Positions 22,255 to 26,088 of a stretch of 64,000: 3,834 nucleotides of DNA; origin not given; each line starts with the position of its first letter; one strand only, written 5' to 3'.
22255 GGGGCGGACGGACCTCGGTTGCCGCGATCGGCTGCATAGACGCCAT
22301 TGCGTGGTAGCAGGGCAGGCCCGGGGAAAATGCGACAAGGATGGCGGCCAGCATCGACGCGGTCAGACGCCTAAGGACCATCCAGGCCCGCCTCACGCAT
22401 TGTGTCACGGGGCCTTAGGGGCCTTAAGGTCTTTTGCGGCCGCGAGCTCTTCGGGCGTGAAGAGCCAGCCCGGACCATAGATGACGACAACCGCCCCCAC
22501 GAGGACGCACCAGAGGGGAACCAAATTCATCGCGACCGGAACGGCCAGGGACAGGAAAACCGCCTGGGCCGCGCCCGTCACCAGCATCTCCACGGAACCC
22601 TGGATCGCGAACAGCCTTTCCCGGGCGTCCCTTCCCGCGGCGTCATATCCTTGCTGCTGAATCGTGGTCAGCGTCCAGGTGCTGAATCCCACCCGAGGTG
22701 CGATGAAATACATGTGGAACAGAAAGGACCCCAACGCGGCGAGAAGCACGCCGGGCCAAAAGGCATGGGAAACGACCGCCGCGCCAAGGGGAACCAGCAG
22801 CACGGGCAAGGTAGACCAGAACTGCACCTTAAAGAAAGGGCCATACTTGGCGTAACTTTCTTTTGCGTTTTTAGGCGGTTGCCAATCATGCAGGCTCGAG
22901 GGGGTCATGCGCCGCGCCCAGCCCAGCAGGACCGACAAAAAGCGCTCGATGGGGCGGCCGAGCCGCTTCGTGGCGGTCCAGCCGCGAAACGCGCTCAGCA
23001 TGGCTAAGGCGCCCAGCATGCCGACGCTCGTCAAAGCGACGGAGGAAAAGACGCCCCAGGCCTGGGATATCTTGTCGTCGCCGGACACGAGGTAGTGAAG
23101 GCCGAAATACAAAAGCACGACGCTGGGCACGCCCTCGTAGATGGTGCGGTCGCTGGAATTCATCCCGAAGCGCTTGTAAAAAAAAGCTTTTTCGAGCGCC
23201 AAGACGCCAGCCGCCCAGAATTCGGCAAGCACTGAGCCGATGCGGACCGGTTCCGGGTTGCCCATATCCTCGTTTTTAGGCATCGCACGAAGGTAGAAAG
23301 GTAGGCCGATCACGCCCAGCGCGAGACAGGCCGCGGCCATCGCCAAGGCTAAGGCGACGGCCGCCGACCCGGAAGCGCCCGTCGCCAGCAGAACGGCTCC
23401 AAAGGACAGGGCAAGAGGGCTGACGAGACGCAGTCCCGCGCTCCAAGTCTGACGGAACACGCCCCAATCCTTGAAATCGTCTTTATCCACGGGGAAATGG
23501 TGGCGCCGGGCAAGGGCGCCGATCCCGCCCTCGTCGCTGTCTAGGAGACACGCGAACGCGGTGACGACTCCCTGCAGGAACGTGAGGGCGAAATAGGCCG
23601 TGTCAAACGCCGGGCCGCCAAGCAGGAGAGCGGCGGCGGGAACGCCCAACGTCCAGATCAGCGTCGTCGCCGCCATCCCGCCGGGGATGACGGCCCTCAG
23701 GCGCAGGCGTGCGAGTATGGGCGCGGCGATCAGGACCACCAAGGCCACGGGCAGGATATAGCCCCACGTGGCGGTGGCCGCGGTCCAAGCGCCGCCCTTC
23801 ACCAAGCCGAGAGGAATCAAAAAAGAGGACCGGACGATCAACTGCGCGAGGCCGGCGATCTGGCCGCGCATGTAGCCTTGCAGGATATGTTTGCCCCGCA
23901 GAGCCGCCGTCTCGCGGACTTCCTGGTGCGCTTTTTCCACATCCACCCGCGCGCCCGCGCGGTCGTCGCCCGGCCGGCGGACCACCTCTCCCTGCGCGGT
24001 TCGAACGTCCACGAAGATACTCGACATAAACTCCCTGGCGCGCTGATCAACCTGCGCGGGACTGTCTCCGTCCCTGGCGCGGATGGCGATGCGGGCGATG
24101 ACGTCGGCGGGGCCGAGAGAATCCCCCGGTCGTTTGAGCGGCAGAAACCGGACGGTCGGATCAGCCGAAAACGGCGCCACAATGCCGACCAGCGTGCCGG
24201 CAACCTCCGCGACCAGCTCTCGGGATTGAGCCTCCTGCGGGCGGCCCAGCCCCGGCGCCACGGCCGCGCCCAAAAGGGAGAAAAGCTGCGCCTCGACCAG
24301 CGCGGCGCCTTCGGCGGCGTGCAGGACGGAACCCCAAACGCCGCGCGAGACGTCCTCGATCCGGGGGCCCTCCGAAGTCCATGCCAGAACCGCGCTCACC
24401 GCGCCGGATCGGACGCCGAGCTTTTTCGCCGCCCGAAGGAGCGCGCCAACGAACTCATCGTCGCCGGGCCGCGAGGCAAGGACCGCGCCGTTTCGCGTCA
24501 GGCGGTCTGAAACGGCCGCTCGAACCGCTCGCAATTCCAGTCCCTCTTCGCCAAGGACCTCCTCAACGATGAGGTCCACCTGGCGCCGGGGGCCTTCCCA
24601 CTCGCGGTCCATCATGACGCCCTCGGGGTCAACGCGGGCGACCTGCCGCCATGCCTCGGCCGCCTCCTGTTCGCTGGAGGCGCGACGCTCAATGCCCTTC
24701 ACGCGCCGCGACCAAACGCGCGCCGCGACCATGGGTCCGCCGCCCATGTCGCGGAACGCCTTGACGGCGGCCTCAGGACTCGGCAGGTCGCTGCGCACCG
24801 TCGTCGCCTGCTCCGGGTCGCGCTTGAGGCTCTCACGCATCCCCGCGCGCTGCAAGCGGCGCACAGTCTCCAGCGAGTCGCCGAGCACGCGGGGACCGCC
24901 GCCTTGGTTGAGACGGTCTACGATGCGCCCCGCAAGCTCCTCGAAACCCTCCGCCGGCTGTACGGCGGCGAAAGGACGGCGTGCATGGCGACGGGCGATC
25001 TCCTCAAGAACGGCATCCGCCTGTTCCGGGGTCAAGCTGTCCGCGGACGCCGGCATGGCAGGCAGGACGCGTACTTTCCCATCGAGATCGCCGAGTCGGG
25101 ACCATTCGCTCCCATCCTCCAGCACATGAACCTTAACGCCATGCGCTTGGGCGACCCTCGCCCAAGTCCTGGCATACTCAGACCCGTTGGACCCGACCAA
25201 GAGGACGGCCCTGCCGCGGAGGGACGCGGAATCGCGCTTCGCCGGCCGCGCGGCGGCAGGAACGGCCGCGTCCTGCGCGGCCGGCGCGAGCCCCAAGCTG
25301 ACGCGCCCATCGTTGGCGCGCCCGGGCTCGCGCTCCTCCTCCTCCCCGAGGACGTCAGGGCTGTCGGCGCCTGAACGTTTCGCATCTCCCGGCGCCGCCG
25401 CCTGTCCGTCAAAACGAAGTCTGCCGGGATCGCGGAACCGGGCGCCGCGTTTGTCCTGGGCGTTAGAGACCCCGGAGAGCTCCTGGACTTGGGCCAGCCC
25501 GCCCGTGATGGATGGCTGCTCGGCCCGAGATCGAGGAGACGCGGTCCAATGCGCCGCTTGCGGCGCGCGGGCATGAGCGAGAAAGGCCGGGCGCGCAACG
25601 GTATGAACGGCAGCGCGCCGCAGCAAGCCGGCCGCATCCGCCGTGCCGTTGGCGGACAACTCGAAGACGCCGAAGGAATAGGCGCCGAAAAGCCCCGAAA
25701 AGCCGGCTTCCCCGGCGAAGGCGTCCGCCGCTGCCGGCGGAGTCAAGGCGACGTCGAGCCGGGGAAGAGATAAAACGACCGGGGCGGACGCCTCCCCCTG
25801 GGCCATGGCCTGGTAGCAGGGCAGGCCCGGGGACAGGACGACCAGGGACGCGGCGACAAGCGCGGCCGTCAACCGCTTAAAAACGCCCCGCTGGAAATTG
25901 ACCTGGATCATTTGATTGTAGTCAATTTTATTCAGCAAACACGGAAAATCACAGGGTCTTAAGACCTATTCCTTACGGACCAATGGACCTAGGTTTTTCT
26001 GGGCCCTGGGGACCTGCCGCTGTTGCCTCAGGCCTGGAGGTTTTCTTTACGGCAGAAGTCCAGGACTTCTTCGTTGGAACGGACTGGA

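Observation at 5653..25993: Seven-gene co-directional cluster built around five giant, export-signal-bearing ATP-grasp-family proteins: a candidate undescribed peptide or polyamino-acid ligation and export system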

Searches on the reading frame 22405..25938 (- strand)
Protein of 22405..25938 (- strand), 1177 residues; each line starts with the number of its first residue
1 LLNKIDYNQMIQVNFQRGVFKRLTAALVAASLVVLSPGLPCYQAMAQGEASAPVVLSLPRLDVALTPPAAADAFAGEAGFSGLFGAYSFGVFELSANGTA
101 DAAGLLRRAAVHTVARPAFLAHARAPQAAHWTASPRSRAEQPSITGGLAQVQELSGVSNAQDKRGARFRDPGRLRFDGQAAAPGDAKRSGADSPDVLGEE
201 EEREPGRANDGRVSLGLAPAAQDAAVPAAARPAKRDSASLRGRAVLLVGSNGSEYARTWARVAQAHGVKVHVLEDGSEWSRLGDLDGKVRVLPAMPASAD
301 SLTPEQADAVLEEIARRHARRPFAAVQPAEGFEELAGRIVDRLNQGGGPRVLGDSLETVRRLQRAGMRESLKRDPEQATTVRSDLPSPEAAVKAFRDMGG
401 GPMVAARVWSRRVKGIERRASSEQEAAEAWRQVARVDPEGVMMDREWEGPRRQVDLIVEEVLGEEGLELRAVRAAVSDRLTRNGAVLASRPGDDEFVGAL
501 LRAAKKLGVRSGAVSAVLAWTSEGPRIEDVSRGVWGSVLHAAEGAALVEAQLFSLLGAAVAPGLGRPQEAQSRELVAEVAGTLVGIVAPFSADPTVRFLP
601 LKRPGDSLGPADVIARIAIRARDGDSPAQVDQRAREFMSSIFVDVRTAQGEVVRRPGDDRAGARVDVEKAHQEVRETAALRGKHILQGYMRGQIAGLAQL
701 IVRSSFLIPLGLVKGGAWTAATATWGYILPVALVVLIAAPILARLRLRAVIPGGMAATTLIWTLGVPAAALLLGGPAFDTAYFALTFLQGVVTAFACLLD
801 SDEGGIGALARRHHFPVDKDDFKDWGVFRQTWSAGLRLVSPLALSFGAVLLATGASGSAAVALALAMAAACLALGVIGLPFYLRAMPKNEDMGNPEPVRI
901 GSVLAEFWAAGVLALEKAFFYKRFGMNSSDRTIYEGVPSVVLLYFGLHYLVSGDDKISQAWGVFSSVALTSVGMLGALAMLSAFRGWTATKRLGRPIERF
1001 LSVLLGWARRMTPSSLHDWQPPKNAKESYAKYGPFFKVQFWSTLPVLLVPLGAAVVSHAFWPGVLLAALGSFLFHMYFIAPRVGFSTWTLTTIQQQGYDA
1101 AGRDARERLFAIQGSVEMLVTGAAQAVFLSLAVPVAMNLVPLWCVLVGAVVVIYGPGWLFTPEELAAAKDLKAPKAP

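Call 3: search_protein_families(library=pfam, proteins=[window:22405-25938:-], max_evalue=0.01)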
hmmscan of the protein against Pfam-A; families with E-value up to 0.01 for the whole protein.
window:22405-25938:- (1177 aa): 0 families

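Call 4: search_protein_families(library=ncbifam, proteins=[window:22405-25938:-], max_evalue=0.01)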
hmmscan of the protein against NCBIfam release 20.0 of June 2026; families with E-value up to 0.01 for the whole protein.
window:22405-25938:- (1177 aa): 0 families

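Call 7: search_solved_structures(query=window:22405-25938:-, max_evalue=1)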
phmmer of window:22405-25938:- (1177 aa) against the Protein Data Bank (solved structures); distinct sequences matched with E-value up to 1: 0.

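Call 9: find_homologous_proteins(query=window:22405-25938:-)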
Query window:22405-25938:- (1177 aa): 1 proteins with E <= 0.001 among 8000 candidates.
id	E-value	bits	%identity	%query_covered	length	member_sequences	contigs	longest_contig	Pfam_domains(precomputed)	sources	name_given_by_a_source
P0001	0.0e+0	2555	100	99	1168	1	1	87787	-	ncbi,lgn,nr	ncbi:MAG: hypothetical protein HY552_04230 [Elusimicrobia bacterium]|nr:hypothetical protein [Elusim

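Call 12: find_encoding_contigs(protein=P0001, flank=10000, max_places=4)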
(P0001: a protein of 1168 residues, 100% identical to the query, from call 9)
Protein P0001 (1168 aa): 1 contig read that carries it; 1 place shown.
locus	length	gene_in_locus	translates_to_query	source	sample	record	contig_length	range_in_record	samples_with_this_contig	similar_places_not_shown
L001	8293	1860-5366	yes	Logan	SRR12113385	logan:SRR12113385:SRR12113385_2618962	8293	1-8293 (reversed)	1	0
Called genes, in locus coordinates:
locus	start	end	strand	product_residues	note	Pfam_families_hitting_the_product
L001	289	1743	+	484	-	PF02661:Fic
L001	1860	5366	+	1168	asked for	-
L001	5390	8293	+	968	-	?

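Call 85: search_protein_families(library=padloc, proteins=[window:22405-25938:-], max_evalue=0.001)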
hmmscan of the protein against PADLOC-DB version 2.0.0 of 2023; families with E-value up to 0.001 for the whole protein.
window:22405-25938:- (1177 aa): 0 families

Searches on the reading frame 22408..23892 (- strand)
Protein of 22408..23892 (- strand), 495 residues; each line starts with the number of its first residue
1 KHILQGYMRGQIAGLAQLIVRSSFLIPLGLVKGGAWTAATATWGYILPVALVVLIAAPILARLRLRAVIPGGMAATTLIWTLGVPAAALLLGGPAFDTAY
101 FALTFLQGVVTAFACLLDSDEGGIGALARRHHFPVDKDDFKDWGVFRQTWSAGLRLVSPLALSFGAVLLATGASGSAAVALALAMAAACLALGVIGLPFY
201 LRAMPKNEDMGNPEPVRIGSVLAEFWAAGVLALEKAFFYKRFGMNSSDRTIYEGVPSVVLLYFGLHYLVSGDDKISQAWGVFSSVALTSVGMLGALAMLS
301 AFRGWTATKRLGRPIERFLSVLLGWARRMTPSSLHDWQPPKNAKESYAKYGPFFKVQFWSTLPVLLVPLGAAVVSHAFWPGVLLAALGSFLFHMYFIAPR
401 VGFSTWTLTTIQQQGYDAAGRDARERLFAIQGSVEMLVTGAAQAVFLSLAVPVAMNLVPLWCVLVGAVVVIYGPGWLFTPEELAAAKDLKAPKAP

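Call 56: search_solved_structures(query=A9, max_evalue=10, show_alignments=1)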
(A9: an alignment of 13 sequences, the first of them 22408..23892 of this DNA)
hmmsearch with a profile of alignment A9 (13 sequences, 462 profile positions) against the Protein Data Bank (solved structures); distinct sequences matched with E-value up to 10: 0.
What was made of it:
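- On Major facilitator superfamily: C-terminal domains of P1 and P2: The PDB profile search is empty (call 56).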

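Call 57: search_protein_families(library=pfam, alignment_id=A9, max_evalue=5)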
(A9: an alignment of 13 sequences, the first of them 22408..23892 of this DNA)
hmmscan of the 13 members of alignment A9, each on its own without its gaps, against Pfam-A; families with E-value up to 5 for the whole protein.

A. member 1, window:22408-23892:- (495 aa): 2 families
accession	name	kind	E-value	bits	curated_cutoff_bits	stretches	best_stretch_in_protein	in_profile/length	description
PF07256.17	DUF1435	-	1.6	9.4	22.9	1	41-78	8-45/75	Protein of unknown function (DUF1435)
PF01312.24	Bac_export_2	-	3.6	7.1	24.4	0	281-385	21-105/335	FlhB HrpN YscU SpaS Family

B. families by the number of members that match (of 13 scanned): 9 families
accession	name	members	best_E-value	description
PF07690.21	MFS_1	2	0.71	Major Facilitator Superfamily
PF23603.1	Ubiquitin_TPR1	1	0.042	Telomere repeat-binding protein 1-like, ubiquitin-like domain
PF13994.11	PgaD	1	0.21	PgaD-like protein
PF17638.7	UL42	1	0.22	HCMV UL42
PF02457.21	DAC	1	0.24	DisA bacterial checkpoint controller nucleotide-binding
PF16101.10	PRIMA1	1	0.29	Proline-rich membrane anchor 1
PF10215.14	Ost4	1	0.49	Oligosaccaryltransferase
PF07256.17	DUF1435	1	1.6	Protein of unknown function (DUF1435)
PF01312.24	Bac_export_2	1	3.6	FlhB HrpN YscU SpaS Family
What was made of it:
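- Tried and rejected: It failed (calls 56, 57).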

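Call 63: predict_structure(alignment_id=A9)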
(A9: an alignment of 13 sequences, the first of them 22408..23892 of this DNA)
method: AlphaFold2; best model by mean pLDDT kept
length: 495 residues; sequences in the alignment: 13
mean_pLDDT: 85.7   pTM: 0.87
mean pLDDT of the five models: 85.7, 85.4, 83.6, 83.3, 83.0
residues with pLDDT >= 90: 181; 70-90: 278; 50-70: 30; < 50: 6
segments of 3 or more residues with pLDDT < 50: 306-308, 493-495
pLDDT, mean of each block of 10 residues (from residue 1): 83 88 82 83 89 87 85 93 92 92 94 73 79 86 87 89 80 67 87 90 77 71 86 89 90 90 88 81 93 92 59 69 80 87 90 95 97 95 97 95 91 87 87 88 82 91 95 91 81 44
secondary structure, 60 per line:
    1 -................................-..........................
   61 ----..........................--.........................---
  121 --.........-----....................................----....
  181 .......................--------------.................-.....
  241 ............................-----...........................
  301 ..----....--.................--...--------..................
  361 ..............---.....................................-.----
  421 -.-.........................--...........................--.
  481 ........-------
elements in order: H2-33 H35-60 H65-90 H93-117 H123-131 H137-172 H177-203 H218-234 H236-268 H274-302 H307-310 H313-329 H343-374 H378-414 H424-448 H451-477 H480-488
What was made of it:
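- On Major facilitator superfamily: C-terminal domains of P1 and P2: The AF2 model has pLDDT 85.7 (call 63).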

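Call 65: fold_search(model_id=the predicted structure, library=pdb)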
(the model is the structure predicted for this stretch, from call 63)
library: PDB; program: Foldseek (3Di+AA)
matches with E <= 10: 691; with E <= 0.001: 122
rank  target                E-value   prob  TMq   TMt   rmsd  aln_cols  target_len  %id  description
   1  4zp0                  6.0e-06  1.00  0.53  0.64   6.7       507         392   16  Crystal structure of E. coli multidrug transporter MdfA in complex with deoxycholate (released 2015-08-19)
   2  4zow                  9.0e-06  1.00  0.54  0.66   6.5       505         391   17  Crystal structure of E. coli multidrug transporter MdfA in complex with chloramphenicol (released 2015-08-19)
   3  9ugu                  1.3e-05  1.00  0.51  0.59   8.8       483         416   14  Cryo-EM Structure of Apo-G6PT1 (released 2026-01-07)
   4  6euq                  1.7e-05  1.00  0.51  0.62   7.0       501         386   15  MdfA(Q131R/L339E) (released 2018-08-08)
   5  9w1r                  2.8e-05  1.00  0.54  0.68   7.0       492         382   14  S-4048-bound human SLC37A4 monomer (released 2025-11-19)
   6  6vrz                  4.1e-05  1.00  0.52  0.64   7.0       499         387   15  protein A (released 2020-06-03)
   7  6oom                  4.5e-05  1.00  0.52  0.62   7.2       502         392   16  PROTEIN A (released 2019-09-04)
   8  9g11                  4.5e-05  1.00  0.53  0.55   7.9       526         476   12  sugar/H+ symporter STP6 in inward occluded conformation with glucose bound (released 2024-08-14)
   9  6rw3_A                4.5e-05  1.00  0.49  0.54   8.6       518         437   11  The molecular basis for sugar import in malaria parasites. (released 2020-01-29)
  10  6gv1_A                5.7e-05  1.00  0.50  0.61   6.6       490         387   17  Crystal structure of E.coli Multidrug/H+ antiporter MdfA in outward open conformation with bound Fab fragment (released 2018-10-03)
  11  9ll1                  5.9e-05  1.00  0.52  0.63   7.7       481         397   14  Cryo-EM structure of G6PT1 in complex with Chlorogenic acid (released 2025-12-31)
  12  7t3n                  6.7e-05  1.00  0.51  0.55   8.3       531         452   14  R184Q/E191Q mutant of rat vesicular glutamate transporter 2 (VGLUT2) (released 2022-12-14)
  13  8thr                  8.8e-05  1.00  0.49  0.59   7.5       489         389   12  Structure of the human vesicular monoamine transporter 2 (VMAT2) bound to tetrabenazine in an occluded conformation (released 2023-10-25)
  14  9ll0                  9.2e-05  1.00  0.53  0.64   7.1       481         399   13  Cryo-EM structure of G6PT1 in complex with Glucose-6-phosphate (released 2025-12-31)
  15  9ntc                  9.6e-05  1.00  0.52  0.59   8.2       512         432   10  Structure of Synaptic Vesicle Protein 2A Bound to Brivaracetam and UCB1244283 (released 2025-09-10)
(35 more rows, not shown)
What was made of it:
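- On Major facilitator superfamily: C-terminal domains of P1 and P2: MdfA 4zp0 scores E 6e-6, with target TM-scores of 0.64-0.68 among the best hits (call 65).
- Closest known: Bacilysin-type dipeptide systems: L-amino-acid ligase BacD. Same: Dedicated MFS carriers are encoded in the same gene string (call 65).
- All top-50 Foldseek hits of the membrane domain are MFS transporters, led by the drug/H+ antiporter MdfA (call 65).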
